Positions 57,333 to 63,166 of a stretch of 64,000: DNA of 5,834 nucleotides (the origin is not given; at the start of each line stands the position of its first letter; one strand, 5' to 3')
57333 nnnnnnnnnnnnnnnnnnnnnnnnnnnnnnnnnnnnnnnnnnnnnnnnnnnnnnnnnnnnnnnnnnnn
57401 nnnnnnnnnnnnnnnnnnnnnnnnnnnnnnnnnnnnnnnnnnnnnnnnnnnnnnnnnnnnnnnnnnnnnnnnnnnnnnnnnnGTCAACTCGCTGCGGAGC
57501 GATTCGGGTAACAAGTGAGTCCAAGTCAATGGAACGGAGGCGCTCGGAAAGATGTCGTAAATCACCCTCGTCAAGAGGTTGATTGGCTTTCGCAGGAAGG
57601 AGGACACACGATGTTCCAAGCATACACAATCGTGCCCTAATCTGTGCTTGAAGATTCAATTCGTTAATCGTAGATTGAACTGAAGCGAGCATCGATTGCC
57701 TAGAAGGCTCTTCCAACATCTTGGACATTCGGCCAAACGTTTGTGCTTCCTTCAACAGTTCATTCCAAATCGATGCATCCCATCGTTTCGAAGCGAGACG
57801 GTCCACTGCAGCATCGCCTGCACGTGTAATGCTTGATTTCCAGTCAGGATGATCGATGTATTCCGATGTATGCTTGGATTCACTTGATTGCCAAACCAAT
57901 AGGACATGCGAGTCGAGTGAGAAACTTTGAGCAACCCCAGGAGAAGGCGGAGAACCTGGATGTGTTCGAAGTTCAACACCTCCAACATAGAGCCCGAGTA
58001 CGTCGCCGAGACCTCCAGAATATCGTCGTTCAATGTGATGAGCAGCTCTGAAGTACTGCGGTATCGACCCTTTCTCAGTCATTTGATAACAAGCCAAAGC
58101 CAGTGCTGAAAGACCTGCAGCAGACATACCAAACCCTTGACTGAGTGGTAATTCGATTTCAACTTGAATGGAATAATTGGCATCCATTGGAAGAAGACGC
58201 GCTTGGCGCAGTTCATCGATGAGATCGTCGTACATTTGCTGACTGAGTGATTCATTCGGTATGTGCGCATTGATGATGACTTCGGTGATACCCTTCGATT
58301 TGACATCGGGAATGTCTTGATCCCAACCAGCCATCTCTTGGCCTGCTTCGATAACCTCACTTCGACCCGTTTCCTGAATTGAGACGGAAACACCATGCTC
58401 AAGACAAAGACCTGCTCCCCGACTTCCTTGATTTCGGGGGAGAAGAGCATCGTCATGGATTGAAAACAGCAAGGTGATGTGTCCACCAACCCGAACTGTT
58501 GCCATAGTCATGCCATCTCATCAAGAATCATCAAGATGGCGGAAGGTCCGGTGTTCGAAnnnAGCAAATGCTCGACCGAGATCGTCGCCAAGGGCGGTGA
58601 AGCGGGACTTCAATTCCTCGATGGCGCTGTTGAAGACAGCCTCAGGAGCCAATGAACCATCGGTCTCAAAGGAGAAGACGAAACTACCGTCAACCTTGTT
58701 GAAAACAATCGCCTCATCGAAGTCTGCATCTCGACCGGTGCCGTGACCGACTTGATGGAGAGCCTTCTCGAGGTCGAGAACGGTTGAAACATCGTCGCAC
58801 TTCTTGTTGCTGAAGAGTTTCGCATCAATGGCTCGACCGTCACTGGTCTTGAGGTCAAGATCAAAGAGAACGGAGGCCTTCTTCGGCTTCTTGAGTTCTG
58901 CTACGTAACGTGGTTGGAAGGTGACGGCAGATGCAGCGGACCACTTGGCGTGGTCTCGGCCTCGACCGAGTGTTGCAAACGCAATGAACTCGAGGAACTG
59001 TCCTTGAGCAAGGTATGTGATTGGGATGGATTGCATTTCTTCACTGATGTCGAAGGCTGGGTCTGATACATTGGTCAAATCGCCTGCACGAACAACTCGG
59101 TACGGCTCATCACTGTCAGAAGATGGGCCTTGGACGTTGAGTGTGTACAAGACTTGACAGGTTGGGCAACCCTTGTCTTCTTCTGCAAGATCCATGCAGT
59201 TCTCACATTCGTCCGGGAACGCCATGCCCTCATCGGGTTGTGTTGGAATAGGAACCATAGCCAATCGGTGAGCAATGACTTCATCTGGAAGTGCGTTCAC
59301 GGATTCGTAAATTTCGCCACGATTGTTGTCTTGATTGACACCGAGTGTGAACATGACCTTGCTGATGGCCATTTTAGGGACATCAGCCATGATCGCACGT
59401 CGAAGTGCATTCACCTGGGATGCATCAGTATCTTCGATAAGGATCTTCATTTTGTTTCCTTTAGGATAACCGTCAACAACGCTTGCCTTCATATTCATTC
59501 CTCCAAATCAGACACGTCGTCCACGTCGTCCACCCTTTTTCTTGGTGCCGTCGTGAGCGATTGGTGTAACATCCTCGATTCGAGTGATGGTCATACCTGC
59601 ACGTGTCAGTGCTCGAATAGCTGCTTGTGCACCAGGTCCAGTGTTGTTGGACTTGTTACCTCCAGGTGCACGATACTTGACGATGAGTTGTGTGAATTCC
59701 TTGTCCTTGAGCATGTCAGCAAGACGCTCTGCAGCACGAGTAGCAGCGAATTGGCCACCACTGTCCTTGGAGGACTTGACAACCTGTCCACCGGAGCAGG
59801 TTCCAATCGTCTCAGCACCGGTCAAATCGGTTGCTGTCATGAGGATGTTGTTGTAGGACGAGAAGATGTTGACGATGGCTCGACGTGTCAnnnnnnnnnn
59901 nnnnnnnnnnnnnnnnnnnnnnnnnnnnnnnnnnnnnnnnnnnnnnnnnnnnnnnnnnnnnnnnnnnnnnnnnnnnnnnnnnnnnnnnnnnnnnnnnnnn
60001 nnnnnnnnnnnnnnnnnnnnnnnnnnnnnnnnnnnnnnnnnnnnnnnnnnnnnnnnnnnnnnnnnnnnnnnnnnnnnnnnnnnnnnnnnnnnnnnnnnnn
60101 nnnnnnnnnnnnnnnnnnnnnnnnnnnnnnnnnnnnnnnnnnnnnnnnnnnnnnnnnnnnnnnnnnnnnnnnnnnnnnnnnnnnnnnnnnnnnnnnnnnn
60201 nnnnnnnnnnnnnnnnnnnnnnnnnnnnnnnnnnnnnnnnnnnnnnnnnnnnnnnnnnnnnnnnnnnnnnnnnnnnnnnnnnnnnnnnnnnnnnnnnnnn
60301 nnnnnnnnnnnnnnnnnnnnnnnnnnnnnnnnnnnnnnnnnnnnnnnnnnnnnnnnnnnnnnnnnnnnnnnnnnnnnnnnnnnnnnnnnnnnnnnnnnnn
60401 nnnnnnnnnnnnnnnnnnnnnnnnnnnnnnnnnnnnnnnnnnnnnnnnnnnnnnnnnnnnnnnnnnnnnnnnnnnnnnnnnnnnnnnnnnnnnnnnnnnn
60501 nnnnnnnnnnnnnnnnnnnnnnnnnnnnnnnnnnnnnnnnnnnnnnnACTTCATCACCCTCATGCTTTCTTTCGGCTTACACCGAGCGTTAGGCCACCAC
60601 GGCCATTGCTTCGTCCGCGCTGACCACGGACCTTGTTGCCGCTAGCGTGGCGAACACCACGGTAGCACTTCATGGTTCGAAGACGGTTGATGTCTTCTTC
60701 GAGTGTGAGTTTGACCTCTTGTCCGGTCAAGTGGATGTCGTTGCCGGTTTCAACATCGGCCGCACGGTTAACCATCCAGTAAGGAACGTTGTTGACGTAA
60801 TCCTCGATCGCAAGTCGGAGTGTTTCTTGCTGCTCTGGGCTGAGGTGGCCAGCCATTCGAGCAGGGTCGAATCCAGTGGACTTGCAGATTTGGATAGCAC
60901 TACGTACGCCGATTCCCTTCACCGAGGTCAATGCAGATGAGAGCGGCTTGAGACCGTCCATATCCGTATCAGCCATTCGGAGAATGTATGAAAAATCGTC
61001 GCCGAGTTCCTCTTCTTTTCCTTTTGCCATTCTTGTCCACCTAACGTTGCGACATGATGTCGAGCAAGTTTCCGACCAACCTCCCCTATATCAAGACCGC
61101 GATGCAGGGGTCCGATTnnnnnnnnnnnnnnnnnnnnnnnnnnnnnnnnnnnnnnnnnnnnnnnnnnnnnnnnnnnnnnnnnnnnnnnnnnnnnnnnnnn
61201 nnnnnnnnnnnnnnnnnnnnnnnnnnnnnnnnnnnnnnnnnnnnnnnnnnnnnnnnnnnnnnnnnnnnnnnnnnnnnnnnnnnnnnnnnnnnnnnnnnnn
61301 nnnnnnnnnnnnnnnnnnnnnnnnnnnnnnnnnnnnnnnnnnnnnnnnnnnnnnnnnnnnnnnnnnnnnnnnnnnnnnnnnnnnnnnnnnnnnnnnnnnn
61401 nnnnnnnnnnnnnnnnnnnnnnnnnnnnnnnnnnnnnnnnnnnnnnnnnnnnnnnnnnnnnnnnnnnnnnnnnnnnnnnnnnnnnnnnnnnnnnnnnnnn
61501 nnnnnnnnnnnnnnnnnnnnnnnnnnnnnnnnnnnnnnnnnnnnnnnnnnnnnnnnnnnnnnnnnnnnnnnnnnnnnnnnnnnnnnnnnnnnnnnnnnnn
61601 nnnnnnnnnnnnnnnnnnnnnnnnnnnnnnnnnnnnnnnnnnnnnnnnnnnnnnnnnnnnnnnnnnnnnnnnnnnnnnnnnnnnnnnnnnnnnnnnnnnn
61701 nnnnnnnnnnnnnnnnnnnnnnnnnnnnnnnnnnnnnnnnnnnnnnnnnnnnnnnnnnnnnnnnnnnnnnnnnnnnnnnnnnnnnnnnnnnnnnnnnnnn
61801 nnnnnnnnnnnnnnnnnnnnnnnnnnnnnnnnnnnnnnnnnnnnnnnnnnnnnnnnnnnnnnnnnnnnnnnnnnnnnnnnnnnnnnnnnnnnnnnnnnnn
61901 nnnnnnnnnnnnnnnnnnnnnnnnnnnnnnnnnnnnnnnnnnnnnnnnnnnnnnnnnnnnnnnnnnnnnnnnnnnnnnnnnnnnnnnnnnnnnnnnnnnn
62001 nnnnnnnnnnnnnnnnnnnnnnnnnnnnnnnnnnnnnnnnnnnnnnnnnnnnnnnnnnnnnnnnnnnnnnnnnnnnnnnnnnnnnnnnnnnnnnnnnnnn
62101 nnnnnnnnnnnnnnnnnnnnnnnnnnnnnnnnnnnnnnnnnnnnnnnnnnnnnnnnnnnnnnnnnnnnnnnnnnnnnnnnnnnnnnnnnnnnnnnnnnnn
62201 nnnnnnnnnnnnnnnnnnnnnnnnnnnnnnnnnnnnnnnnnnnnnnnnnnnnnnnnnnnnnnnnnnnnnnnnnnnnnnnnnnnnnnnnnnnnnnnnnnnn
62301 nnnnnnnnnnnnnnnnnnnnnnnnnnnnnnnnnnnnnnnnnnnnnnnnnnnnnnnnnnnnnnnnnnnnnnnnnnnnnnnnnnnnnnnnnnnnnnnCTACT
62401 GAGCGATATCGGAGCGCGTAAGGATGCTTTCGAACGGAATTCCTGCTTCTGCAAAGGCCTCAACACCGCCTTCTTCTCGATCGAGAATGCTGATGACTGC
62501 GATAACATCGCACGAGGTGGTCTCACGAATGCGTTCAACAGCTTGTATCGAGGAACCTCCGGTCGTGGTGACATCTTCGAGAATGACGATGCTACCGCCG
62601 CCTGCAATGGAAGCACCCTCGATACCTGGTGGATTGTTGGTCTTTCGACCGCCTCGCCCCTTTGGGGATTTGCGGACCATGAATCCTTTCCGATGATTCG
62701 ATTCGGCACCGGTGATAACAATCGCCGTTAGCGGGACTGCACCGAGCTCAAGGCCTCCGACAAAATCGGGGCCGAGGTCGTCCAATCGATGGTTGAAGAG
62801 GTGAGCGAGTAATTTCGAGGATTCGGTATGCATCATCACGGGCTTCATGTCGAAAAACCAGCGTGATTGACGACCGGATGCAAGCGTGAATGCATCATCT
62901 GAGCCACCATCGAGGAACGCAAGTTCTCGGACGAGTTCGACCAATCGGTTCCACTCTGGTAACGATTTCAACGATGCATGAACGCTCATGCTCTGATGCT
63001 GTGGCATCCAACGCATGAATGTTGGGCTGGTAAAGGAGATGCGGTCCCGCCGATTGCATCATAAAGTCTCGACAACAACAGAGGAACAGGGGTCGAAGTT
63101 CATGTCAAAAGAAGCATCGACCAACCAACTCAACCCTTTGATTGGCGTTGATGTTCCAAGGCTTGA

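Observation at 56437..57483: Archaeal TPD-motif nuclease-fold protein resembling human CDIN1 (C15orf41)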

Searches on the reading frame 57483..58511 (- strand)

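Call 3: search_protein_families(library=pfam, proteins=[window:57483-58511:-], max_evalue=1)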
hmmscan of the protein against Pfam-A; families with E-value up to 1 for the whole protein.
window:57483-58511:- (343 aa): 2 families
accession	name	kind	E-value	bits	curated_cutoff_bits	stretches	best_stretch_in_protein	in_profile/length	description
PF00288.32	GHMP_kinases_N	-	1.3e-06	28.9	22.3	1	106-178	15-87/87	GHMP kinases N terminal domain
PF22700.2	MVD-like_N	-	0.00034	20.7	27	1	87-147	58-117/157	Diphosphomevalonate decarboxylase-like N-terminal domain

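Call 4: search_protein_families(library=ncbifam, proteins=[window:57483-58511:-], max_evalue=1)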
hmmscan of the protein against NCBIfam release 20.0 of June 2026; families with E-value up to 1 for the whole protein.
window:57483-58511:- (343 aa): 5 families
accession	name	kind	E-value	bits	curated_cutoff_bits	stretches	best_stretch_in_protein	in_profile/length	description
NF040725.1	panto_kin_Meth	equivalog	1.8e-18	66.5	380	2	106-224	79-194/286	pantoate kinase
NF041122.1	panto_kin_Thplsm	equivalog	9.4e-16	57.9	500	1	105-269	75-233/298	pantoate kinase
TIGR00549.1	mevalon_kin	equivalog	0.00011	21.8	163.05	1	42-163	21-132/276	mevalonate kinase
TIGR01240.1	mevDPdecarb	equivalog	0.0006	18.9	171.35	1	80-146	56-119/305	diphosphomevalonate decarboxylase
TIGR01920.1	Shik_kin_archae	equivalog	0.11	11.8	126.85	1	109-146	66-103/266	shikimate kinase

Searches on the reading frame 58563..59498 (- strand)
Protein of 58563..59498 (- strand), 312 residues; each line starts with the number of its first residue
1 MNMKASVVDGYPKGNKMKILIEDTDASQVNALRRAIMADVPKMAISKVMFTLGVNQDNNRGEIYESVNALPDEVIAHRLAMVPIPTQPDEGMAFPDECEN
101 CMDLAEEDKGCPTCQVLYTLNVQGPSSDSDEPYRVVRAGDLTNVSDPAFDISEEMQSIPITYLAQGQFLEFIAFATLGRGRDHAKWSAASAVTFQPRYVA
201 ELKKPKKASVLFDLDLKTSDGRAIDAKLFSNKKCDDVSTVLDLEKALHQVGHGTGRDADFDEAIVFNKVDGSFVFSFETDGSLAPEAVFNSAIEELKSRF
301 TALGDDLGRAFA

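Call 29: search_protein_families(library=pfam, proteins=[window:58563-59498:-], max_evalue=0.001)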
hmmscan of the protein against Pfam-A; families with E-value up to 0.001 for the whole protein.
window:58563-59498:- (312 aa): 2 families
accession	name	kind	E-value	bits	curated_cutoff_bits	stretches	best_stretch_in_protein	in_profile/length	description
PF01193.29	RNA_pol_L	-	1.5e-14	53.9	24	1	19-300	2-74/74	RNA polymerase Rpb3/Rpb11 dimerisation domain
PF01000.31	RNA_pol_A_bac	-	1.3e-10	42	33.9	1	75-185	6-101/119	RNA polymerase Rpb3/RpoA insert domain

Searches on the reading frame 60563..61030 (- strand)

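Call 29: search_protein_families(library=pfam, proteins=[window:60563-61030:-], max_evalue=0.001)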
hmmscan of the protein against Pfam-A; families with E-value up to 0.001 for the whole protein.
window:60563-61030:- (156 aa): 1 family
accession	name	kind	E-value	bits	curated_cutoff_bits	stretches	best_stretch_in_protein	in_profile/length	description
PF00416.27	Ribosomal_S13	-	3.4e-33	115.2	31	1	18-144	1-127/128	Ribosomal protein S13/S18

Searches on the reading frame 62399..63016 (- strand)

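Call 29: search_protein_families(library=pfam, proteins=[window:62399-63016:-], max_evalue=0.001)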
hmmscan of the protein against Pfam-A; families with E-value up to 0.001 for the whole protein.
window:62399-63016:- (206 aa): 1 family
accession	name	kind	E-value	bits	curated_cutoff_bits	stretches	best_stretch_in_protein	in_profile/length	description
PF00156.33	Pribosyltran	-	6.7e-06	25.9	26.3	1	68-182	17-128/158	Phosphoribosyl transferase domain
